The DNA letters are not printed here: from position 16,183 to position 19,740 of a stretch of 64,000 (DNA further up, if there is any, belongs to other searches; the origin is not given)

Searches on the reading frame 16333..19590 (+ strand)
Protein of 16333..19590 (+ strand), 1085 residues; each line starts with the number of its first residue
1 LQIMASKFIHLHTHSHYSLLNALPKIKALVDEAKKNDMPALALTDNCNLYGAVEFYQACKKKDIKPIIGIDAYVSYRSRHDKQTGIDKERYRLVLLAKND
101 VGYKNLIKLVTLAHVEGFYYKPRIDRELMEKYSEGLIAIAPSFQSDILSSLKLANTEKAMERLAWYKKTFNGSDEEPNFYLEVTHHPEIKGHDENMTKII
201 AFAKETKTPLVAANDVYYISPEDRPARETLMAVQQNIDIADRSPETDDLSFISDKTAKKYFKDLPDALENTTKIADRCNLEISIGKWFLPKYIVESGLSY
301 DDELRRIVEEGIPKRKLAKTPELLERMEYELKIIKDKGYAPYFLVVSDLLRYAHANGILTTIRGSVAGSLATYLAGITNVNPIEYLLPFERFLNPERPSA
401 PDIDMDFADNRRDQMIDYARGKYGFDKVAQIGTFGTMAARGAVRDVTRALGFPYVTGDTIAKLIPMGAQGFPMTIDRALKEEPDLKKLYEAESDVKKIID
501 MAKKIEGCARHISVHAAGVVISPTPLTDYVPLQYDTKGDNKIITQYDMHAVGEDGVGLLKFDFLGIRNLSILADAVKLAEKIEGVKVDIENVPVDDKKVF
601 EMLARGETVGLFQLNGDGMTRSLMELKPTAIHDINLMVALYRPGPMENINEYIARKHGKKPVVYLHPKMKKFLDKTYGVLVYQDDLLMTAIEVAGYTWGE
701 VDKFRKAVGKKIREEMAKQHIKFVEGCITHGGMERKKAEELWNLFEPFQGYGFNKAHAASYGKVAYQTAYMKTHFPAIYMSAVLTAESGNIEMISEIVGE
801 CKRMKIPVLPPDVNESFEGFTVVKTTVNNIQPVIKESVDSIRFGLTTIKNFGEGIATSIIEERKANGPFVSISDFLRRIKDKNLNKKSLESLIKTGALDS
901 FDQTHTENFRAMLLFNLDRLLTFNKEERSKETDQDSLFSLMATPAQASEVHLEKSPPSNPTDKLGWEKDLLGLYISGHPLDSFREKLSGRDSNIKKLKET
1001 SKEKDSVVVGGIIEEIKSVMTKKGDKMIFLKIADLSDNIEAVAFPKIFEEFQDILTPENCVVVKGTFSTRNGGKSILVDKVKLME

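Call 19: search_protein_families(library=pfam, proteins=[window:16333-19590:+], max_evalue=0.001)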
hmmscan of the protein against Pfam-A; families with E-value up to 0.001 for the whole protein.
window:16333-19590:+ (1085 aa): 6 families
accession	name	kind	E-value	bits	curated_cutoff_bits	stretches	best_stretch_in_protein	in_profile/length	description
PF07733.18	DNA_pol3_alpha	-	2.9e-90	302.8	23.9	1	303-565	2-260/260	Bacterial DNA polymerase III alpha NTPase domain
PF17657.6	DNA_pol3_finger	-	9.7e-52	175.1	22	1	568-730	1-165/166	Bacterial DNA polymerase III alpha subunit finger domain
PF02811.25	PHP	-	3.6e-48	164.4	26.4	1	10-186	1-164/164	PHP domain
PF14579.12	HHH_6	-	1.1e-27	96.5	25.6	1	805-905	1-87/90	Helix-hairpin-helix motif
PF01336.31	tRNA_anti-codon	-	2.6e-12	47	27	1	1007-1083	1-74/75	OB-fold nucleic acid binding domain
PF12836.13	HHH_3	-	0.00051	20.5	27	0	845-887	16-55/65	Helix-hairpin-helix motif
